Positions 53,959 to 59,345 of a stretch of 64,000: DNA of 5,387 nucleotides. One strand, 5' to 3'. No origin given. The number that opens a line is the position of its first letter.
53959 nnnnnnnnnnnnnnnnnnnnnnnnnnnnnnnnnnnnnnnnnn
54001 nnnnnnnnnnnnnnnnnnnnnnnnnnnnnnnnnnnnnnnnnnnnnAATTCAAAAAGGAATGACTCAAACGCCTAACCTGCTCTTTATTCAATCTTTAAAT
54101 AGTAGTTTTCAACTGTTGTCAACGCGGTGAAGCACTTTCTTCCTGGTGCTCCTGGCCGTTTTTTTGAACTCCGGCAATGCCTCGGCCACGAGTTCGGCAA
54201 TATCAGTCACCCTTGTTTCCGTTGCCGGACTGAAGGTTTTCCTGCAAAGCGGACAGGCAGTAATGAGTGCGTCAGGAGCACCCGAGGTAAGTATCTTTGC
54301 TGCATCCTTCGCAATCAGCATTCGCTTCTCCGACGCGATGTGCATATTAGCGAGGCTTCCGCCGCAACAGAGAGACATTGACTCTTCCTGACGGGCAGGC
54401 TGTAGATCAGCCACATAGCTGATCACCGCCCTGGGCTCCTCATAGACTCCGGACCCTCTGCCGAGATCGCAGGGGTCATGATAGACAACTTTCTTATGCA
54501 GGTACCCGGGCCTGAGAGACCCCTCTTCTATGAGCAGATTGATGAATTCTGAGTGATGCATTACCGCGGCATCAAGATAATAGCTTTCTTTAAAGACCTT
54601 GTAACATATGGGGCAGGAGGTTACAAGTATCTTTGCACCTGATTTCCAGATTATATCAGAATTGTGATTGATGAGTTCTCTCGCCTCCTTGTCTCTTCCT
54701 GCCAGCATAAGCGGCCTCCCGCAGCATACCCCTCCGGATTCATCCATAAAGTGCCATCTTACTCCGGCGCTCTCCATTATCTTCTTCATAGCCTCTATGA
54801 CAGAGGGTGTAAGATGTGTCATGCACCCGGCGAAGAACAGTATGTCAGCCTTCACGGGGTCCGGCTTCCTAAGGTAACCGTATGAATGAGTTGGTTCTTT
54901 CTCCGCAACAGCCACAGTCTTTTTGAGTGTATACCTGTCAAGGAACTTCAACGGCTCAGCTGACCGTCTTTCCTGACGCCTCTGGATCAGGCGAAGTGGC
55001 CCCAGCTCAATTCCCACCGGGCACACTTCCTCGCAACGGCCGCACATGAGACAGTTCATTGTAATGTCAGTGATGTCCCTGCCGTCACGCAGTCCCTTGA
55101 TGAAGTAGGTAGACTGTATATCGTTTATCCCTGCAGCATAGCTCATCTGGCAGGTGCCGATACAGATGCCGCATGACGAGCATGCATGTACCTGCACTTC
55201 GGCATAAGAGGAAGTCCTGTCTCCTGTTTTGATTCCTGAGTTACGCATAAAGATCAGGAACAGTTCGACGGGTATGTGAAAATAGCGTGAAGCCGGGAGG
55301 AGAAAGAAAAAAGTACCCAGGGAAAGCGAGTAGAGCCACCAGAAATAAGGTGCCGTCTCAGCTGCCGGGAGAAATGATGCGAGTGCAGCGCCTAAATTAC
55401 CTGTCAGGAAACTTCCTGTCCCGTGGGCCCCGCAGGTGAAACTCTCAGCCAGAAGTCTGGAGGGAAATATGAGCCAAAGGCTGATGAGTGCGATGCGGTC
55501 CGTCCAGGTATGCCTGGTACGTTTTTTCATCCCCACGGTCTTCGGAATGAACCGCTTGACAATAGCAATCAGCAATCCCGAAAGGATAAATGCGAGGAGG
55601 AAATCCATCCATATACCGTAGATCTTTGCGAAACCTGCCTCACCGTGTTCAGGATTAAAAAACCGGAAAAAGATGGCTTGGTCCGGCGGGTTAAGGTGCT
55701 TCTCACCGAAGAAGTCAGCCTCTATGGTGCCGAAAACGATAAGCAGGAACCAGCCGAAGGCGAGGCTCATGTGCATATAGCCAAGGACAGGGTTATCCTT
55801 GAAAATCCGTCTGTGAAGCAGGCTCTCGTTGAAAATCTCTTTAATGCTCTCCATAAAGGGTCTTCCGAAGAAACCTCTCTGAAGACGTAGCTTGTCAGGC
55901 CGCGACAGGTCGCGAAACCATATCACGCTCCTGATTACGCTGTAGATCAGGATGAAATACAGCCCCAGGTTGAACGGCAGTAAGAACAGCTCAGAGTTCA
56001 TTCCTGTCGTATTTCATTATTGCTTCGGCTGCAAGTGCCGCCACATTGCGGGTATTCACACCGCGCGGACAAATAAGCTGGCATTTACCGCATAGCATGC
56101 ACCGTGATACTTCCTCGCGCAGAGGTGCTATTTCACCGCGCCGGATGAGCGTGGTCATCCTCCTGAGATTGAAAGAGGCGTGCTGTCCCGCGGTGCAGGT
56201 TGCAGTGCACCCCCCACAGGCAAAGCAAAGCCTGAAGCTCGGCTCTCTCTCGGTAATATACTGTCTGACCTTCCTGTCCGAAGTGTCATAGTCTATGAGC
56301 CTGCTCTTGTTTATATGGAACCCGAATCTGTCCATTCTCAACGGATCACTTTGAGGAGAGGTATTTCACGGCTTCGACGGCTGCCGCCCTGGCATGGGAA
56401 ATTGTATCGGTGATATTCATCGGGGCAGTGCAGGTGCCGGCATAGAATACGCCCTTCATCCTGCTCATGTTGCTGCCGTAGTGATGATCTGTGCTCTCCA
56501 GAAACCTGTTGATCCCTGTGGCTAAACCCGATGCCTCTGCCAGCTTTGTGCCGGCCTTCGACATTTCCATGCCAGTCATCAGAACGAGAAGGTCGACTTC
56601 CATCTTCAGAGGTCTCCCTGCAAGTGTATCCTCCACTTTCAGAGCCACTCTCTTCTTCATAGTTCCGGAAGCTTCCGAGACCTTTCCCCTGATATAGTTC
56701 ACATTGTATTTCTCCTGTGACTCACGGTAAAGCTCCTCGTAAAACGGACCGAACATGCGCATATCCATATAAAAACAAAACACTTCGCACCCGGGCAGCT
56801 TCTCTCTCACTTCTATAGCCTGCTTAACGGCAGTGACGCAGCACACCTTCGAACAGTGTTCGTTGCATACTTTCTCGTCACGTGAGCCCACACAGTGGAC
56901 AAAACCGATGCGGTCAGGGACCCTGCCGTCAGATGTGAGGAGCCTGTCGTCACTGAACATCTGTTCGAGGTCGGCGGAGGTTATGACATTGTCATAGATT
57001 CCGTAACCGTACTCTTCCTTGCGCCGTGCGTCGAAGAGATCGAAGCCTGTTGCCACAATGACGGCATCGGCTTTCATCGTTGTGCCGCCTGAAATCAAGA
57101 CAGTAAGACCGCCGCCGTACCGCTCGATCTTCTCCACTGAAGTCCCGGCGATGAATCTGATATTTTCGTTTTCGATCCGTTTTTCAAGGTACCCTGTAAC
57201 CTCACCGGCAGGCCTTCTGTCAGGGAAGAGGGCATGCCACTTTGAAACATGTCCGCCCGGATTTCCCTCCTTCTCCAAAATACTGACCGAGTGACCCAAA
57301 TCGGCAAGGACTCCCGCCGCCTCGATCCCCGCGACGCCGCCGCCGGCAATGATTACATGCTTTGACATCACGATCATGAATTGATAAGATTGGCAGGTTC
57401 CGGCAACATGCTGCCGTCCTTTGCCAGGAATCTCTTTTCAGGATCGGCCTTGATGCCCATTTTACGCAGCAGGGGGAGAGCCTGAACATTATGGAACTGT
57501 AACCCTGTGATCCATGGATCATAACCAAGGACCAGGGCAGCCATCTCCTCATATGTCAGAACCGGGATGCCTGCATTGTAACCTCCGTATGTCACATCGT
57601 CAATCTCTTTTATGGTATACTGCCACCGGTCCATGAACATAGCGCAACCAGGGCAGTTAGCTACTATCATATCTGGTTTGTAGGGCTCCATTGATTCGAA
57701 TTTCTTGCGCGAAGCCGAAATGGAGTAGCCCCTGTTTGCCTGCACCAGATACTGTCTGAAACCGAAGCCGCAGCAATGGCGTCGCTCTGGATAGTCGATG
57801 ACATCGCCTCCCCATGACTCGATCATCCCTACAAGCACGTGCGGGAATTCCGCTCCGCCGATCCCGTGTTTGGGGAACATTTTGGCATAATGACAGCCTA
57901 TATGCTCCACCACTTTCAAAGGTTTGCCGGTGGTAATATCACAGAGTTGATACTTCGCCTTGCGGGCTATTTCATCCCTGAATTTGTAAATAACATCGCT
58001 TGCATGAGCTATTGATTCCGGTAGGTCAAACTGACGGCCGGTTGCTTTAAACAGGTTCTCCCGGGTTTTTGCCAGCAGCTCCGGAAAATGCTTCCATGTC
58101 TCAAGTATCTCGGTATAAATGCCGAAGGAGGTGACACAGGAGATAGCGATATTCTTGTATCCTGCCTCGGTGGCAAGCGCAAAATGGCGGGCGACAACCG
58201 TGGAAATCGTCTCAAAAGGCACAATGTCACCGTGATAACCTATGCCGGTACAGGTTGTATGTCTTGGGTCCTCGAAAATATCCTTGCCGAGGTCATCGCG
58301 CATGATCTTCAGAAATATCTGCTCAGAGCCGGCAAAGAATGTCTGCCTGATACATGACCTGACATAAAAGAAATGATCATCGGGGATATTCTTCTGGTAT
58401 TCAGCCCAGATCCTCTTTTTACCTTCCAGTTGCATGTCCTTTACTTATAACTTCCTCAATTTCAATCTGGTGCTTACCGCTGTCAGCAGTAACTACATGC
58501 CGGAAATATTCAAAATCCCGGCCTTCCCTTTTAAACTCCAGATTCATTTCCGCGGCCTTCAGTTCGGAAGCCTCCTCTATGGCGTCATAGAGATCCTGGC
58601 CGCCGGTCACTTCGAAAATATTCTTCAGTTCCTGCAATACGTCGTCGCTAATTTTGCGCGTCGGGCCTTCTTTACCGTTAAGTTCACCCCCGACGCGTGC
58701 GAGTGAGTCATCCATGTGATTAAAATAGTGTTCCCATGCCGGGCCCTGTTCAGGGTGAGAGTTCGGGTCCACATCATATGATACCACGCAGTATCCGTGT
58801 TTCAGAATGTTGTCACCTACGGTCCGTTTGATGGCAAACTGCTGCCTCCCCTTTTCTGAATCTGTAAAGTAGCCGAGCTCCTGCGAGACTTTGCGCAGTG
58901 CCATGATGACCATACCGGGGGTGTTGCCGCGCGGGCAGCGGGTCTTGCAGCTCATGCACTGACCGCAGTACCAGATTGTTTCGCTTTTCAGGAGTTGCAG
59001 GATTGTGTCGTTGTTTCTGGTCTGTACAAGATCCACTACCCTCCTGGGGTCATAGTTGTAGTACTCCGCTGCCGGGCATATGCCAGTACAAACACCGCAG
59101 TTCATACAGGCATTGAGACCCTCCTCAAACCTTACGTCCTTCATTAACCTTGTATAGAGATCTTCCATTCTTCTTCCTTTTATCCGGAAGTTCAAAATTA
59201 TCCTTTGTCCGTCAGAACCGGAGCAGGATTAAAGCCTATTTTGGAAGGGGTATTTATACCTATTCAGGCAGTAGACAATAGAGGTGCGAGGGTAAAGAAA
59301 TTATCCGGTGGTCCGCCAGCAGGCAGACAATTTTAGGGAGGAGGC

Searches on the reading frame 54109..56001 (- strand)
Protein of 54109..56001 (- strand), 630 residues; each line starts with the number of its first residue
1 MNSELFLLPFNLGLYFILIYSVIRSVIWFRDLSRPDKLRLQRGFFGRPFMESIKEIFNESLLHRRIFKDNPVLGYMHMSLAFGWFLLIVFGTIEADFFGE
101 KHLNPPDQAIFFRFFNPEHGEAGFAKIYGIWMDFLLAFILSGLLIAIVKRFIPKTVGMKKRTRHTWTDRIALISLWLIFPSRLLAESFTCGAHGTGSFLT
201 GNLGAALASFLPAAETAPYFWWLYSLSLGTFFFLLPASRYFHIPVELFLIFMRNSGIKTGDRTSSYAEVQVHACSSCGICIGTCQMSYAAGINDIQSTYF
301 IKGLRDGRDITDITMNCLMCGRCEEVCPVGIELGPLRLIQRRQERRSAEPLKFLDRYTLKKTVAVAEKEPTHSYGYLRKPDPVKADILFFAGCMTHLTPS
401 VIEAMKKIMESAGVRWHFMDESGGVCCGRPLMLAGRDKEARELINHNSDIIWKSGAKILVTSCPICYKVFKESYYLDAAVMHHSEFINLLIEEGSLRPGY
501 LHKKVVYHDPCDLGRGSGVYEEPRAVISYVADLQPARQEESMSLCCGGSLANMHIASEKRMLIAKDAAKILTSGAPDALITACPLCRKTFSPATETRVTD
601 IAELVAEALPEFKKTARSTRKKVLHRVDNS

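Call 45: search_protein_families(library=pfam, proteins=[window:54109-56001:-], max_evalue=0.001)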
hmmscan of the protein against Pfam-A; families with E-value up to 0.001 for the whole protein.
window:54109-56001:- (630 aa): 5 families
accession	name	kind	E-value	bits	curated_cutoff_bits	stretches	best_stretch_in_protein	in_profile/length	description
PF02754.22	CCG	-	2.4e-22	79.3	20.6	2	388-470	2-84/85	Cysteine-rich domain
PF13183.11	Fer4_8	-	3e-08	34.5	27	1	271-331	2-68/68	4Fe-4S dicluster domain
PF12838.12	Fer4_7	-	4e-06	27.6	27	1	274-331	2-52/52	4Fe-4S dicluster domain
PF13187.11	Fer4_9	-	2.4e-05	24.7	27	1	273-330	1-50/52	4Fe-4S dicluster domain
PF13534.11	Fer4_17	-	8.1e-05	23.5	22.2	1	273-331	1-60/61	4Fe-4S dicluster domain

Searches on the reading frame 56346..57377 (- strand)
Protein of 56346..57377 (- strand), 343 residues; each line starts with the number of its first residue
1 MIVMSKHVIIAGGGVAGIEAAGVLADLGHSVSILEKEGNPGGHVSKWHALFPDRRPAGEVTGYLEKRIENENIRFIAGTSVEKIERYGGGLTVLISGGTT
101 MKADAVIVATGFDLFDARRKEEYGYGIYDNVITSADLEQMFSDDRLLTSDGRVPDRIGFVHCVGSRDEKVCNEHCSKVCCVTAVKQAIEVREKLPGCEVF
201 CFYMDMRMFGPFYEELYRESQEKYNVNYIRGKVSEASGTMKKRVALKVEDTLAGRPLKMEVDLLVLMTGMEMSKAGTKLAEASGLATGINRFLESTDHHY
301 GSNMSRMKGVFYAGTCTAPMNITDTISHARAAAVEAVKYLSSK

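Call 45: search_protein_families(library=pfam, proteins=[window:56346-57377:-], max_evalue=0.001)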
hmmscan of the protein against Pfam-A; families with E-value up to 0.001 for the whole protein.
window:56346-57377:- (343 aa): 11 families
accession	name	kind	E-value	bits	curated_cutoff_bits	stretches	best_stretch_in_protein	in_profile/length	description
PF07992.20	Pyr_redox_2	-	2.8e-20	73.4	26.1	2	5-113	142-238/291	Pyridine nucleotide-disulphide oxidoreductase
PF03486.20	HI0933_like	-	4e-10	40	50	1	47-111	98-163/244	HI0933-like protein Rossmann domain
PF00070.33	Pyr_redox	-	4.2e-10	40.4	22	1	7-40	1-34/82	Pyridine nucleotide-disulphide oxidoreductase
PF01266.30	DAO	-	5.4e-09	36.5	27.9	0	60-113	151-205/353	FAD dependent oxidoreductase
PF01593.30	Amino_oxidase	-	4.5e-08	33.2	19.8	0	76-113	220-257/443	Flavin containing amine oxidoreductase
PF13738.12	Pyr_redox_3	-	1.5e-07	31.4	30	0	59-112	82-134/305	Pyridine nucleotide-disulphide oxidoreductase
PF13450.12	NAD_binding_8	-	1.1e-05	26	21.9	1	10-49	1-40/68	NAD(P)-binding Rossmann-like domain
PF01134.28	GIDA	-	6.7e-05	22.5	22.1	0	8-37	2-31/391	Glucose inhibited division protein A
PF12831.13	FAD_oxidored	-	9.6e-05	22.3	27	1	8-45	2-39/416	FAD dependent oxidoreductase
PF13454.12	NAD_binding_9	-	0.00015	22.2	21.8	0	72-112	115-154/155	FAD-NAD(P)-binding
PF01262.27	AlaDh_PNT_C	-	0.00065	19.6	23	1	6-37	29-60/214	Alanine dehydrogenase/PNT, C-terminal domain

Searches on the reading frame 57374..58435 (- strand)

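Call 46: search_protein_families(library=pfam, proteins=[window:57374-58435:-], max_evalue=0.001)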
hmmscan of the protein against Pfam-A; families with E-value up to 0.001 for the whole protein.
window:57374-58435:- (353 aa): 1 family
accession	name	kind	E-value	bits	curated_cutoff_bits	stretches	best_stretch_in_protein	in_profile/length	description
PF02754.22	CCG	-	6.4e-10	39.5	20.6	1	177-268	3-84/85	Cysteine-rich domain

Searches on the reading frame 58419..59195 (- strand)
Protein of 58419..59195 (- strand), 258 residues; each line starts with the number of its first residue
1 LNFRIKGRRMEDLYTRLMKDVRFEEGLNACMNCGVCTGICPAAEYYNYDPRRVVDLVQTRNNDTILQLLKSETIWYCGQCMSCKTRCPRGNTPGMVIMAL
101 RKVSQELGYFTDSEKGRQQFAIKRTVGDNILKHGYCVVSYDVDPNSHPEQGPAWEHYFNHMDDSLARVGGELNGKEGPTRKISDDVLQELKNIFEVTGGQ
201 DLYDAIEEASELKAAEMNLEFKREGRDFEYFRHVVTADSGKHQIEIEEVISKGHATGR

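Call 46: search_protein_families(library=pfam, proteins=[window:58419-59195:-], max_evalue=0.001)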
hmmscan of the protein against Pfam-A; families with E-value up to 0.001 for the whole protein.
window:58419-59195:- (258 aa): 5 families
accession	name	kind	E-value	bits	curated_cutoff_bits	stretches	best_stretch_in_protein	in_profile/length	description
PF13183.11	Fer4_8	-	3.5e-10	40.7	27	1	27-90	2-67/68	4Fe-4S dicluster domain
PF13534.11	Fer4_17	-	5.2e-07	30.6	22.2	1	29-90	1-59/61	4Fe-4S dicluster domain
PF13187.11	Fer4_9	-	2.2e-06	28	27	1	29-90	1-50/52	4Fe-4S dicluster domain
PF13484.11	Fer4_16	-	0.00015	22.9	30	0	30-89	2-65/66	4Fe-4S double cluster binding domain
PF13237.11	Fer4_10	-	0.00031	21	25.5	0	28-88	7-53/53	4Fe-4S dicluster domain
